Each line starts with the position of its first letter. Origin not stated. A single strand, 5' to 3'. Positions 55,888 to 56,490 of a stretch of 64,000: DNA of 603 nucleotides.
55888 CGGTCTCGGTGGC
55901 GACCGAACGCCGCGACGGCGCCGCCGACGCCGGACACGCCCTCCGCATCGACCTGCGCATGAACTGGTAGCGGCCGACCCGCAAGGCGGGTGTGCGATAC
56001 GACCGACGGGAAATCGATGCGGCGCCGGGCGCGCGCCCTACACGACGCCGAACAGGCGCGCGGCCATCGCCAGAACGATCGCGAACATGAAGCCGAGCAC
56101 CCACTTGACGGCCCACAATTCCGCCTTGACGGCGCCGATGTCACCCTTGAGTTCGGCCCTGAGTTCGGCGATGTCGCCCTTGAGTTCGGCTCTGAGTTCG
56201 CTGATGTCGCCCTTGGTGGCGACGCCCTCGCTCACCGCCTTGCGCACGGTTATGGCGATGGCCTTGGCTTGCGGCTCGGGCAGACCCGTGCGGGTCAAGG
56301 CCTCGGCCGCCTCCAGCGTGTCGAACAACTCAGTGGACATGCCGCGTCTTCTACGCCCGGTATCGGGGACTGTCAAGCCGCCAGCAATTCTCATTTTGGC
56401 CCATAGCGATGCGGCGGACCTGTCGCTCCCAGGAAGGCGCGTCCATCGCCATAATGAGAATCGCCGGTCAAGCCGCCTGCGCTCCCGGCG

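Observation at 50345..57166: Three DUF1640-like coiled-coil/TM genes, one convergent downstream of each giant gene plus one extra, differing only in the number of 11-residue repeats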

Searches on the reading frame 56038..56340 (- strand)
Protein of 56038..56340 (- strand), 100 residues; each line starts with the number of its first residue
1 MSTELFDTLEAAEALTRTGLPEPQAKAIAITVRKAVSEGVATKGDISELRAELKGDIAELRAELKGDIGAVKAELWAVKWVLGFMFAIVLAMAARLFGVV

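Call 4: search_protein_families(library=pfam, proteins=[window:56038-56340:-], max_evalue=1)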
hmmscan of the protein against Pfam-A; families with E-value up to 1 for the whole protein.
window:56038-56340:- (100 aa): 1 family
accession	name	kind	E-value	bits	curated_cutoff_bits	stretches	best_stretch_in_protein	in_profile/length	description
PF07798.16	CCDC90-like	-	5.9e-06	26.7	33.5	2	6-64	1-66/175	Coiled-coil domain-containing protein 90-like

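Call 5: search_protein_families(library=ncbifam, proteins=[window:56038-56340:-], max_evalue=1)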
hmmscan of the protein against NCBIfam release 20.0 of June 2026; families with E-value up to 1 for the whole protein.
window:56038-56340:- (100 aa): 3 families
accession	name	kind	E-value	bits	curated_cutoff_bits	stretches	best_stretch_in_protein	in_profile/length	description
NF011433.1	PRK14864.1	equivalog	0.02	15.2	100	1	5-77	8-77/98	biofilm peroxide resistance protein BsmA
NF005916.1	PRK07910.1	equivalog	0.043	12.7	560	1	21-92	281-355/418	KasA/KasB family beta-ketoacyl-ACP synthase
NF038403.1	perm_prefix_1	domain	0.12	12.2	30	0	46-65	12-31/59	permease prefix domain 1-containing protein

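Call 21: find_related_loci(query=A1, collection=genome_contigs, flank=10000)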
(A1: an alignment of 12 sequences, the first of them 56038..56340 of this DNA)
Query A1 (100 aa) in genome_contigs; peptide patterns used: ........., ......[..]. (x = any residue, [..] = any of these).
47 stretches matched a pattern; 3 encode a relative of the query (tblastn E <= 1e-3); 3 distinct loci.
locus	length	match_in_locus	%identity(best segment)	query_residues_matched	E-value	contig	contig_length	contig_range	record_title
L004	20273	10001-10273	41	6-100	1e-14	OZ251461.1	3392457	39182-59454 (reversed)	MAG: Alphaproteobacteria bacterium isolate 0a54264b-14c4-4083-851b-1bee40580e2c genome assembly, chromosome: 1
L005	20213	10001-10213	44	6-98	1e-11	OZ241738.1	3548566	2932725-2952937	MAG: Alphaproteobacteria bacterium isolate d8927372-aabd-44cb-9c9e-7bd42c52962c genome assembly, chromosome: 1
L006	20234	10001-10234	47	6-98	3e-10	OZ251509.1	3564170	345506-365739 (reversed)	MAG: Alphaproteobacteria bacterium isolate c58df884-ff44-4a62-8948-53011581409f genome assembly, chromosome: 1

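Call 32: search_solved_structures(query=A1, max_evalue=1, show_alignments=2)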
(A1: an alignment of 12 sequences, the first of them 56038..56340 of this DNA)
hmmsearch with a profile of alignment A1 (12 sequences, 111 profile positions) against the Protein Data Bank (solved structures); distinct sequences matched with E-value up to 1: 16.
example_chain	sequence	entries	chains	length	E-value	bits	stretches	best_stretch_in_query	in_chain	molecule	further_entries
6h9l_A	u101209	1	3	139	0.00023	24.8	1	29-89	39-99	Uncharacterized protein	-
8vhs_A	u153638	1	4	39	0.068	16.8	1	63-91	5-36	Cu-4SCC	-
6so5_C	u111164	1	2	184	0.092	16.4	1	40-102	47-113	Tail-anchored protein insertion receptor WRB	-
4xq1_A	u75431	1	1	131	0.1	16.3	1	8-86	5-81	Bacteriohemerythrin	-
8cr2_C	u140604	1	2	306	0.11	16.1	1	40-102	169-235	Guided entry of tail-anchored proteins factor CAMLG,Guided entry of tail-anchored proteins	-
4xpw_A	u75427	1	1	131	0.11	16.1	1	8-86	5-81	Bacteriohemerythrin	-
4xpy_A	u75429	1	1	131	0.11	16.1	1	8-86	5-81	Bacteriohemerythrin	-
8cr1_C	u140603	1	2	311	0.11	16.1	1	40-102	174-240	Guided entry of tail-anchored proteins factor CAMLG,Guided entry of tail-anchored proteins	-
4xpx_A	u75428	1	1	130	0.12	16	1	8-86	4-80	Bacteriohemerythrin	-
7l33_A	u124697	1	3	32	0.2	15.3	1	69-91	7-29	Cu-3SCC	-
9bqr_A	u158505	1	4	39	0.2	15.3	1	67-91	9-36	K6E/E8K Double Mutant of Cu-4SCC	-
4lvu_A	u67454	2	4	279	0.25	15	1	19-79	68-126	Oxidoreductase, short chain dehydrogenase/reductase family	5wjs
3r4a_A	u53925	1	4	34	0.27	14.9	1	73-94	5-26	coiled coil helix CC-tet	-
8b45_B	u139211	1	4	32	0.3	14.7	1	73-93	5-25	CC-Tri-(UbUc)4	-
3s84_A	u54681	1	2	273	0.64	13.7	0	43-80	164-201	Apolipoprotein A-IV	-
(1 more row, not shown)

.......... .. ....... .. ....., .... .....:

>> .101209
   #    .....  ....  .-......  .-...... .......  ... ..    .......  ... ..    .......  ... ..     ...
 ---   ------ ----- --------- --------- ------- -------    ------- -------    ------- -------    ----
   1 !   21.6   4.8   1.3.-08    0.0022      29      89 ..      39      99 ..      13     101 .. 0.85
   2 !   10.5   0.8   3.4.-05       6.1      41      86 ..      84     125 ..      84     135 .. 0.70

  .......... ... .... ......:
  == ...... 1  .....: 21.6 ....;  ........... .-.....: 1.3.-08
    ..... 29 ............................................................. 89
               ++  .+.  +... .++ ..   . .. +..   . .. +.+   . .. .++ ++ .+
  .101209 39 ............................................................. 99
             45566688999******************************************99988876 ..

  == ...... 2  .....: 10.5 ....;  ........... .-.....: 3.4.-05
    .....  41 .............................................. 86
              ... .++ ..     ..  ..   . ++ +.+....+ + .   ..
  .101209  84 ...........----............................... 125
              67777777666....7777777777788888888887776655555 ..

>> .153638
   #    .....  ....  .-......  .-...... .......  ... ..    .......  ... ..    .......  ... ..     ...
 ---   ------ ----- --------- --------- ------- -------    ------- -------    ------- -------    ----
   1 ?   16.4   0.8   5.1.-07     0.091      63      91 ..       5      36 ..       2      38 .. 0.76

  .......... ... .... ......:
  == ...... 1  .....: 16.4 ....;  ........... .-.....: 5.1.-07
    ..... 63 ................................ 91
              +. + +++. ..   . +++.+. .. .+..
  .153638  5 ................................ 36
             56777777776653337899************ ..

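Call 40: predict_structure(alignment_id=A1)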
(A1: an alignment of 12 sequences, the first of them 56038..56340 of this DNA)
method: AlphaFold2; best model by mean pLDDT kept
length: 100 residues; sequences in the alignment: 12
mean_pLDDT: 63.4   pTM: 0.31
mean pLDDT of the five models: 63.4, 57.0, 55.5, 52.9, 52.7
residues with pLDDT >= 90: 0; 70-90: 21; 50-70: 73; < 50: 6
segments of 3 or more residues with pLDDT < 50: 1-4
pLDDT, mean of each block of 10 residues (from residue 1): 51 61 66 58 54 65 67 72 76 64
secondary structure, 60 per line:
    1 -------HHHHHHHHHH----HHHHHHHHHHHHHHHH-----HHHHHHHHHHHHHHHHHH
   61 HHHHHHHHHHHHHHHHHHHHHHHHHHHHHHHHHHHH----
elements in order: H8-17 H22-37 H43-96

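Call 66: search_protein_families(library=phrogs, proteins=[window:56038-56340:-], max_evalue=0.01)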
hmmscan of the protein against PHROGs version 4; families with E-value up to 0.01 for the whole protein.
window:56038-56340:- (100 aa): 2 families
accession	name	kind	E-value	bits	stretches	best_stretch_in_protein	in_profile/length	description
phrog_9415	-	unknown function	4.9e-16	60.1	2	1-76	1-74/168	-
phrog_17872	-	unknown function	7.1e-15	56.4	1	1-96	1-93/100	-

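Call 67: search_protein_families(library=padloc, proteins=[window:56038-56340:-], max_evalue=0.01)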
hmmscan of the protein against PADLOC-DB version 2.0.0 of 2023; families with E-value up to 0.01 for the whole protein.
window:56038-56340:- (100 aa): 0 families

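Call 68: search_dna_similar(query=window:56038-56340:-, collection=phages, mode=protein, max_evalue=0.001, max_rows=25)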
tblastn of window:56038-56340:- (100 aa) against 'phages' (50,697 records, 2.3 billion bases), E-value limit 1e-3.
Records with a match: 25; places in all: 30; records where one place covers at least 80% of the query: 9.
Best place of each record, by identity: <60% 25.
By first word of the organism name: Bacteriophage 12; Liberibacter 10; Sodalis 3.
By host as written in the record: - 7; Candidatus Liberibacter asiaticus UF506 4; Candidatus Hamiltonella defensa 3; Sodalis glossinidius str. 'morsitans' 2; Candidatus Hamiltonella defensa strain 5ATac 1; Candidatus Hamiltonella defensa (type T), secondary endosymbiont of pea aphid ... 1; Sodalis glossinidius 1; Candidatus Liberibacter asiaticus Myan16 1; and 5 more.
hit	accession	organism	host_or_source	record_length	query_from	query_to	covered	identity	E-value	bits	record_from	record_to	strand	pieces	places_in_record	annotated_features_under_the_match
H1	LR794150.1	Bacteriophage APSE-3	aphid host's whole body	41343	6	93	88%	39.3%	7e-7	51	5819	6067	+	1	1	Conserved hypothetical protein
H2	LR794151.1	Bacteriophage APSE-7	aphid host's whole body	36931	6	93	88%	39.3%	8e-7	51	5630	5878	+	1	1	Conserved hypothetical protein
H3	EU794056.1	Bacteriophage APSE-4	Candidatus Hamiltonella defensa strain ...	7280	6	93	88%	39.3%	1e-6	50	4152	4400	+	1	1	none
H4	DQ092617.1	Bacteriophage APSE-2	Candidatus Hamiltonella defensa (type ...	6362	6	93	88%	39.3%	1e-6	50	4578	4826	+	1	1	conserved hypothetical protein H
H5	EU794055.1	Bacteriophage APSE-5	Candidatus Hamiltonella defensa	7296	6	93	88%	39.3%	1e-6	50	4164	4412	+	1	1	none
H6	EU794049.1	Bacteriophage APSE-2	Candidatus Hamiltonella defensa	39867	6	93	88%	39.3%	1e-6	50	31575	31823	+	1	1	none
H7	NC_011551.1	Bacteriophage APSE-2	Candidatus Hamiltonella defensa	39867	6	93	88%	39.3%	1e-6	50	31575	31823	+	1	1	none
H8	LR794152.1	Bacteriophage APSE-2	aphid host's whole body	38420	6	93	88%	39.3%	2e-6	50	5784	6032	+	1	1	Conserved hypothetical protein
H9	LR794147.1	Bacteriophage APSE-7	aphid host's whole body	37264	6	93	88%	38.2%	5e-6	49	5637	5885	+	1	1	Conserved hypothetical protein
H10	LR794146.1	Bacteriophage APSE-7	aphid host's whole body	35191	6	75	70%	40.8%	2e-8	55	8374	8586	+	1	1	Conserved hypothetical protein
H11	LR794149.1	Bacteriophage APSE-7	aphid host's whole body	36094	6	75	70%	40.8%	3e-8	55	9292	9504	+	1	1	Conserved hypothetical protein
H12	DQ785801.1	Sodalis phage phiSG1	Sodalis glossinidius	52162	6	83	78%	35.4%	6e-5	45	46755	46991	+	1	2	gp49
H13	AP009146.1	Sodalis phage phiSG1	Sodalis glossinidius str. 'morsitans'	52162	6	83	78%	35.4%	6e-5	45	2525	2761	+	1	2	hypothetical protein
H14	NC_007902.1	Sodalis phage phiSG1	Sodalis glossinidius str. 'morsitans'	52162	6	83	78%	35.4%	6e-5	45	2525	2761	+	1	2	hypothetical protein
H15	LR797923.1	Bacteriophage APSE-7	aphid host's whole body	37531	6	66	61%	43.5%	3e-6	49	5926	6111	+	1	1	Conserved hypothetical protein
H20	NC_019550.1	Liberibacter phage SC2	Candidatus Liberibacter asiaticus UF506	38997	18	91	74%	33.0%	4e-6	49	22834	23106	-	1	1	DUF1640 domain-containing protein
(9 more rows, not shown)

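Call 69: search_dna_similar(query=window:56038-56340:-, collection=plasmids, mode=protein, max_evalue=0.001, max_rows=25)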
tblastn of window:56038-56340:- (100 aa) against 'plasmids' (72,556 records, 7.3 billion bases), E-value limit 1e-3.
Records with a match: 14; places in all: 20; records where one place covers at least 80% of the query: 4.
Best place of each record, by identity: 60-80% 1; <60% 13.
By first word of the organism name: Arsenophonus 7; Sodalis 4; Methylocapsa 1; Vibrio 1; Borrelia 1.
By predicted mobility (MOB-suite, as given by PLSDB): non-mobilizable 13; conjugative 1.
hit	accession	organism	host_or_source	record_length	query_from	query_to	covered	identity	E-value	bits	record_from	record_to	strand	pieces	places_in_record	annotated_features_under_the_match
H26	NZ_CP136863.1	Methylocapsa polymorpha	Shagnum peat sample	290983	1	75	75%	47.4%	1e-9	60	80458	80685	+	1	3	coiled-coil domain-containing protein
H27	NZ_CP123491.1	Arsenophonus nasoniae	Ixodiphagus hookeri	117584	6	97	92%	36.6%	1e-10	63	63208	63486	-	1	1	hypothetical protein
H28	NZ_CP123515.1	Arsenophonus nasoniae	Pachycrepoideus vindemmiae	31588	6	96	91%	36.6%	3e-7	53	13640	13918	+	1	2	hypothetical protein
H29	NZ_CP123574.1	Arsenophonus nasoniae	Nasonia vitripennis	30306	6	77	72%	43.4%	6e-9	58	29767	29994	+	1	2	hypothetical protein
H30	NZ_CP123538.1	Arsenophonus nasoniae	Nasonia vitripennis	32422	6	77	72%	43.4%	7e-9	58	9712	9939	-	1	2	hypothetical protein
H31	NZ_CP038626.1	Arsenophonus nasoniae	Nasonia vitripennis,pure culture,whole ...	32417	6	77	72%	43.4%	7e-9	58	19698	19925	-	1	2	coiled-coil domain-containing protein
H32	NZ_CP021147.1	Vibrio campbellii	Penaeus vannamei,Single cell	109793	11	85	75%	41.3%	4e-5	47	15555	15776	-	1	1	hypothetical protein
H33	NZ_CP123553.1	Arsenophonus nasoniae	Nasonia vitripennis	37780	6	86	81%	37.2%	3e-5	48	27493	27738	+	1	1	hypothetical protein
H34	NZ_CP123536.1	Arsenophonus nasoniae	Nasonia vitripennis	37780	6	86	81%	37.2%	3e-5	48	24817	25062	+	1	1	hypothetical protein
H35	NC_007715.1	Sodalis glossinidius str. 'morsitans'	Glossina morsitans morsitans,isolated ...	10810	6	75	70%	38.8%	1e-5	49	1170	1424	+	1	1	DUF1640 domain-containing protein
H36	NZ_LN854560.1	Sodalis glossinidius str. 'morsitans'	Glossina morsitans morsitans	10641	6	75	70%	38.8%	1e-5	49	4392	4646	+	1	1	DUF1640 domain-containing protein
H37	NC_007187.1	Sodalis glossinidius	Glossina palpalis palpalis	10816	6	75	70%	38.8%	1e-5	49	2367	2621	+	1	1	CCDC90 family protein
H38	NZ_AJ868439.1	Sodalis glossinidius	-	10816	6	75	70%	38.8%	1e-5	49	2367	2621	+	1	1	CCDC90 family protein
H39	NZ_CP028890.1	Borrelia turcica IST7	tortoise,Hyalomma aegyptium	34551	43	79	37%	62.2%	4e-5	47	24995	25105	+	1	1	bdr: Bdr family repetitive protein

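Call 71: get_annotated_region(hit=H39, flank=3000)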
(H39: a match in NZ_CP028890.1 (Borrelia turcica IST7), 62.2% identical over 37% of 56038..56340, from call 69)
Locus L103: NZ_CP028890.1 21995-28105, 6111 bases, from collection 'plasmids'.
description: Borrelia turcica IST7 plasmid lp34, complete sequence
organism: Borrelia turcica IST7 (NCBI taxid 1104446)
taxonomy: Bacteria; Spirochaetota; Spirochaetia; Spirochaetales; Borreliaceae; Borrelia; Borrelia turcica; Borrelia turcica IST7
host: -; source: tortoise,Hyalomma aegyptium; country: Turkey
typing (MOB-suite, as given by PLSDB): non-mobilizable
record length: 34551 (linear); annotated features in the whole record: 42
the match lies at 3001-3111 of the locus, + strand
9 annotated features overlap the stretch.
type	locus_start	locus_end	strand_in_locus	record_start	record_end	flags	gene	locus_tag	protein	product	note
CDS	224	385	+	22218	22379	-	-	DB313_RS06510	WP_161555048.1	hypothetical protein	-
CDS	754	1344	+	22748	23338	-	-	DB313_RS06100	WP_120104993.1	DUF603 domain-containing protein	-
CDS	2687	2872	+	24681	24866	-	-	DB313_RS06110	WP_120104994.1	hypothetical protein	-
CDS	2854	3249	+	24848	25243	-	bdr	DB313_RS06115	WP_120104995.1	Bdr family repetitive protein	-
CDS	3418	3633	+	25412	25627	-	-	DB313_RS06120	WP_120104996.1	hypothetical protein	-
CDS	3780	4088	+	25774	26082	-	-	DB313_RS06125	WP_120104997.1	hypothetical protein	-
CDS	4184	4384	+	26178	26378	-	-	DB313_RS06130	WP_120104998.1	hypothetical protein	-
CDS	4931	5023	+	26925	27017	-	bdr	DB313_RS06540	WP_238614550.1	Bdr family repetitive protein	-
CDS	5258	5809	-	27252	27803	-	-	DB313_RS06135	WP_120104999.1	hypothetical protein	-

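Call 80: search_protein_families(library=pfam, proteins=[L103:2854-3246:+], max_evalue=0.1)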
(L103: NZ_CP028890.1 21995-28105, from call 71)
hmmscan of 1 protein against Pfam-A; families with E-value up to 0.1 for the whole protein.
L103:2854-3246:+ (131 aa): 5 families
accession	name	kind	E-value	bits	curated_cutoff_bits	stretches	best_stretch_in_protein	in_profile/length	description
PF07798.16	CCDC90-like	-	5.6e-05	23.5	33.5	1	33-122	79-169/175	Coiled-coil domain-containing protein 90-like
PF09976.15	TPR_21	-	0.0023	18.1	25.5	1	38-104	129-192/193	Tetratricopeptide repeat-like domain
PF04513.17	Baculo_PEP_C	-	0.014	15.9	38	1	40-102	23-85/140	Baculovirus polyhedron envelope protein, PEP, C terminus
PF12541.14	DUF3737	-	0.038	13.6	23.9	1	32-79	209-256/275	Protein of unknown function (DUF3737)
PF07889.17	DUF1664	-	0.051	14.1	34.6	1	39-106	54-123/124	Protein of unknown function (DUF1664)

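Call 83: get_annotated_region(hit=H26, flank=6000)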
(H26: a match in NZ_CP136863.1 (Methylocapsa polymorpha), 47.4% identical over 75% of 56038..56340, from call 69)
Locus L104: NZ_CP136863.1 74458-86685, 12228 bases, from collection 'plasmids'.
description: Methylocapsa polymorpha strain RX1 plasmid pRX1, complete sequence
organism: Methylocapsa polymorpha (NCBI taxid 3080828)
taxonomy: Bacteria; Pseudomonadota; Alphaproteobacteria; Hyphomicrobiales; Beijerinckiaceae; Methylocapsa; Methylocapsa polymorpha
host: -; source: Shagnum peat sample; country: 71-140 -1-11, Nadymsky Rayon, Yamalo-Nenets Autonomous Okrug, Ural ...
typing (MOB-suite, as given by PLSDB): non-mobilizable
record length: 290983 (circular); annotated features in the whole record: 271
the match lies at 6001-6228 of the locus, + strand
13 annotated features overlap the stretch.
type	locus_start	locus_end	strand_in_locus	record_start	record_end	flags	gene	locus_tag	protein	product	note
CDS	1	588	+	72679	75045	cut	-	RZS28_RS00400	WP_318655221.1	DotA/TraY family protein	-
CDS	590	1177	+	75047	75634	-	-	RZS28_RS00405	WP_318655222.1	hypothetical protein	-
CDS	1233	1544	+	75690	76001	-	-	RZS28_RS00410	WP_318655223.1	hypothetical protein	-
CDS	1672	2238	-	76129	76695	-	-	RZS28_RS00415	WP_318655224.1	hypothetical protein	-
CDS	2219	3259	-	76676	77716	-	-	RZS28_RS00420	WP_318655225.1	hypothetical protein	-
CDS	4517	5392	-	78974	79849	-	-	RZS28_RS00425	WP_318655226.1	hypothetical protein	-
CDS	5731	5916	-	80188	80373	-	-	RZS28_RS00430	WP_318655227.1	hypothetical protein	-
CDS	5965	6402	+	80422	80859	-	-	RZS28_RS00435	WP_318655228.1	coiled-coil domain-containing protein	-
CDS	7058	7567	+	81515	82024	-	-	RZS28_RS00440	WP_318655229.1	hypothetical protein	-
CDS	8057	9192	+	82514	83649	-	-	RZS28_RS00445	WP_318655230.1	IS3 family transposase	-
CDS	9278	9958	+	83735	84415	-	-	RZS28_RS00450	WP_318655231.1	DUF1186 domain-containing protein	-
CDS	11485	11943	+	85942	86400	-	-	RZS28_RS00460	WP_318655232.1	PH domain-containing protein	-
CDS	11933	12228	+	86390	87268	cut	-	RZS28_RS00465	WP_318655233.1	hypothetical protein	-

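Call 84: get_annotated_region(hit=H7, flank=4000)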
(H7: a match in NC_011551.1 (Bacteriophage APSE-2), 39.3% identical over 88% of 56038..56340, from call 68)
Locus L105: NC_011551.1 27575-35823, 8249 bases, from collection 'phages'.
description: Bacteriophage APSE-2, complete genome.
organism: Bacteriophage APSE-2 (NCBI taxid 340054)
taxonomy: Viruses; Duplodnaviria; Heunggongvirae; Uroviricota; Caudoviricetes; Sendosyvirus; Sendosyvirus APSE2
host: Candidatus Hamiltonella defensa; source: -; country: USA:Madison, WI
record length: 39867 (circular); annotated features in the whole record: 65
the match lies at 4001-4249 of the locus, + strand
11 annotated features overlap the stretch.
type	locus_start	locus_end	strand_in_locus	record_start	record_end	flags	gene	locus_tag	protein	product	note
CDS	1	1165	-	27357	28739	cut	P41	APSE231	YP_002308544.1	DNA helicase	-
CDS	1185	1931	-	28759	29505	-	P42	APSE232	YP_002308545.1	transcriptional regulator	-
regulatory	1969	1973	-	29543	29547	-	P42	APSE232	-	ribosome_binding_site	-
CDS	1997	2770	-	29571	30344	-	P43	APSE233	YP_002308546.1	anti-repressor Ant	antirepressor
regulatory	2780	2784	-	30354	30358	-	P43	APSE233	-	ribosome_binding_site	-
CDS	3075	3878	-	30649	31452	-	G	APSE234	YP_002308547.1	transcriptional regulator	-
CDS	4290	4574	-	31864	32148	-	P44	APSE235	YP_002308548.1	endonuclease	-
regulatory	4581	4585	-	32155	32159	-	P44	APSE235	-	ribosome_binding_site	-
CDS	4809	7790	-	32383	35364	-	P45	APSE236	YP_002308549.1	DNA polymerase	-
CDS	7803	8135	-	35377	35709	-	I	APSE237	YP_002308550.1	hypothetical protein I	-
regulatory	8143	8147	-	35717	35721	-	I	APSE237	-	ribosome_binding_site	-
